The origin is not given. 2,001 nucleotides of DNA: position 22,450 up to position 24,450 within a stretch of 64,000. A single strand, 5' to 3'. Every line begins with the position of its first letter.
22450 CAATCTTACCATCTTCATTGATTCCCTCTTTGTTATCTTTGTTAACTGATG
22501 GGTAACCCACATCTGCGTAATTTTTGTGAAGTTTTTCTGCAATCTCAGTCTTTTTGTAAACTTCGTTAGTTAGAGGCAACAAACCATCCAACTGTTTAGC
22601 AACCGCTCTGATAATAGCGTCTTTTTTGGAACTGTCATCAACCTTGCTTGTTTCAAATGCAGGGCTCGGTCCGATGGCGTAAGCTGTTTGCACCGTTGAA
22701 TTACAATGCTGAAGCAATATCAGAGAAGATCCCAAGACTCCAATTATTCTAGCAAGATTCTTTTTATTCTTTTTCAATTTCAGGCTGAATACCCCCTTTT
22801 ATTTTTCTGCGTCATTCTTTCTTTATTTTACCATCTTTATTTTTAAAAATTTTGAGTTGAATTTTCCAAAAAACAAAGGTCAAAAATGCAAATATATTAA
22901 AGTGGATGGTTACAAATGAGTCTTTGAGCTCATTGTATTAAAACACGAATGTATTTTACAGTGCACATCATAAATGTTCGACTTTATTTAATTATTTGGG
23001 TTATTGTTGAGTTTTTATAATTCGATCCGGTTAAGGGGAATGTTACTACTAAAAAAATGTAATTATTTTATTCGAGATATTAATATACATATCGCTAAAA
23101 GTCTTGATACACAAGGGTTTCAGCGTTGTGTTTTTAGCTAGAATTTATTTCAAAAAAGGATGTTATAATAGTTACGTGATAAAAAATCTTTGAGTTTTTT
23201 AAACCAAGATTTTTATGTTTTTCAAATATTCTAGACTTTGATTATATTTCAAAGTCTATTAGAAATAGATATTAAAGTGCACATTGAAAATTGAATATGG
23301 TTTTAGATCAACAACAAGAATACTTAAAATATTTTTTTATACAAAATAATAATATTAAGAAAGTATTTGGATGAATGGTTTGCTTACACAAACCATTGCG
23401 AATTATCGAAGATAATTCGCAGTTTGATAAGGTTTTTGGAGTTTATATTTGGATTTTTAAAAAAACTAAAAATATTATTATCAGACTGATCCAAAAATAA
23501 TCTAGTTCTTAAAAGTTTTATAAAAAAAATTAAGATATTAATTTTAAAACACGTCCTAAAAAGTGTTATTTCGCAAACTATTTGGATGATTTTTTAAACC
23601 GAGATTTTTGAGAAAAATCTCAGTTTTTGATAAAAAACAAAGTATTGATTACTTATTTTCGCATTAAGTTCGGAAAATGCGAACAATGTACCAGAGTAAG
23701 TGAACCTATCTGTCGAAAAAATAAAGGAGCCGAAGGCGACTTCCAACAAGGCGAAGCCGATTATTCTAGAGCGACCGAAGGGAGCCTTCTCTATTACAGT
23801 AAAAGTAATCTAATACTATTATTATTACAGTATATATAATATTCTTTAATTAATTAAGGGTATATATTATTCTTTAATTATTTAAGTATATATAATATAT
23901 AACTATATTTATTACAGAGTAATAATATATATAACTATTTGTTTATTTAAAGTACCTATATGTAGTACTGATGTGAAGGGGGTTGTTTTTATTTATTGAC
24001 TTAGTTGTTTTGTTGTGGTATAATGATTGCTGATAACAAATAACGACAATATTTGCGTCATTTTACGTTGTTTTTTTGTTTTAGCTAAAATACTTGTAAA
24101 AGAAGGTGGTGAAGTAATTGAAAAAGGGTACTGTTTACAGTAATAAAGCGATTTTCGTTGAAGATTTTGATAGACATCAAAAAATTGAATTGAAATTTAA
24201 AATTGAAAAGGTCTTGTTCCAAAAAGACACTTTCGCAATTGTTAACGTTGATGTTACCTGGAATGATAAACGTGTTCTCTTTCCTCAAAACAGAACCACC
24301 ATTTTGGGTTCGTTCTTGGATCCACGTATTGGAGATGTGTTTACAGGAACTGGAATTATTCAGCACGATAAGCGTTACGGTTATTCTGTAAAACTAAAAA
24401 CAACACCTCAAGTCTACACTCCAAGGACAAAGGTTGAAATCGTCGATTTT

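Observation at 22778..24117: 1.3 kb AT-rich divergent intergenic region with paired palindromic repeats and a GC-rich islet. Candidate replication origin.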

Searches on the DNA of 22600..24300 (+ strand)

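Call 8: search_dna_similar(query=window:22778-24117:+, collection=phages, mode=near, max_rows=30)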
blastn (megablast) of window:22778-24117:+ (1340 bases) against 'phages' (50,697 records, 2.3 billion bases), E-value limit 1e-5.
No match.

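Call 9: search_rna_families(source=window, start=22600, end=24300, threshold=evalue, max_evalue=10, show_alignments=3)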
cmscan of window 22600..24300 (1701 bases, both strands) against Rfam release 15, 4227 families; matches with E-value up to 10: 7.
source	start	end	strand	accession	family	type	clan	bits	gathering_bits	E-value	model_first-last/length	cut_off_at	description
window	23395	23423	-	RF01363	CRISPR-DR50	Gene; CRISPR;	-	20.4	47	5.6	1-46/46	no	CRISPR RNA direct repeat element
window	24196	24245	-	RF03485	mir-4000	Gene; miRNA;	-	19.9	58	0.75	1-54/54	no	mir-4000 microRNA precursor family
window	24112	24179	+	RF01219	snoR100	Gene; snRNA; snoRNA; HACA-box;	-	18.1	50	2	1-116/116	no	Small nucleolar RNA snoR100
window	24087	24111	+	RF01098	RF_site9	Cis-reg; frameshift_element;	-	16.8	70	8.3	1-50/50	no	Gag/pro ribosomal frameshift site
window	22854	22922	-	RF02181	ST7-AS2_1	Gene; lncRNA;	-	15.3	80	4.5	1-72/72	no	ST7 antisense RNA 2 conserved region 1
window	24268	24293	-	RF00180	REN-SRE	Cis-reg;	-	14.7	41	2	1-37/37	no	Renin stability regulatory element (REN-SRE)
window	23712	23799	-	RF02172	RFPL3-AS1_2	Gene; lncRNA;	-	11.1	40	9.3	1-71/71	no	RFPL3 antisense RNA 1 conserved region 2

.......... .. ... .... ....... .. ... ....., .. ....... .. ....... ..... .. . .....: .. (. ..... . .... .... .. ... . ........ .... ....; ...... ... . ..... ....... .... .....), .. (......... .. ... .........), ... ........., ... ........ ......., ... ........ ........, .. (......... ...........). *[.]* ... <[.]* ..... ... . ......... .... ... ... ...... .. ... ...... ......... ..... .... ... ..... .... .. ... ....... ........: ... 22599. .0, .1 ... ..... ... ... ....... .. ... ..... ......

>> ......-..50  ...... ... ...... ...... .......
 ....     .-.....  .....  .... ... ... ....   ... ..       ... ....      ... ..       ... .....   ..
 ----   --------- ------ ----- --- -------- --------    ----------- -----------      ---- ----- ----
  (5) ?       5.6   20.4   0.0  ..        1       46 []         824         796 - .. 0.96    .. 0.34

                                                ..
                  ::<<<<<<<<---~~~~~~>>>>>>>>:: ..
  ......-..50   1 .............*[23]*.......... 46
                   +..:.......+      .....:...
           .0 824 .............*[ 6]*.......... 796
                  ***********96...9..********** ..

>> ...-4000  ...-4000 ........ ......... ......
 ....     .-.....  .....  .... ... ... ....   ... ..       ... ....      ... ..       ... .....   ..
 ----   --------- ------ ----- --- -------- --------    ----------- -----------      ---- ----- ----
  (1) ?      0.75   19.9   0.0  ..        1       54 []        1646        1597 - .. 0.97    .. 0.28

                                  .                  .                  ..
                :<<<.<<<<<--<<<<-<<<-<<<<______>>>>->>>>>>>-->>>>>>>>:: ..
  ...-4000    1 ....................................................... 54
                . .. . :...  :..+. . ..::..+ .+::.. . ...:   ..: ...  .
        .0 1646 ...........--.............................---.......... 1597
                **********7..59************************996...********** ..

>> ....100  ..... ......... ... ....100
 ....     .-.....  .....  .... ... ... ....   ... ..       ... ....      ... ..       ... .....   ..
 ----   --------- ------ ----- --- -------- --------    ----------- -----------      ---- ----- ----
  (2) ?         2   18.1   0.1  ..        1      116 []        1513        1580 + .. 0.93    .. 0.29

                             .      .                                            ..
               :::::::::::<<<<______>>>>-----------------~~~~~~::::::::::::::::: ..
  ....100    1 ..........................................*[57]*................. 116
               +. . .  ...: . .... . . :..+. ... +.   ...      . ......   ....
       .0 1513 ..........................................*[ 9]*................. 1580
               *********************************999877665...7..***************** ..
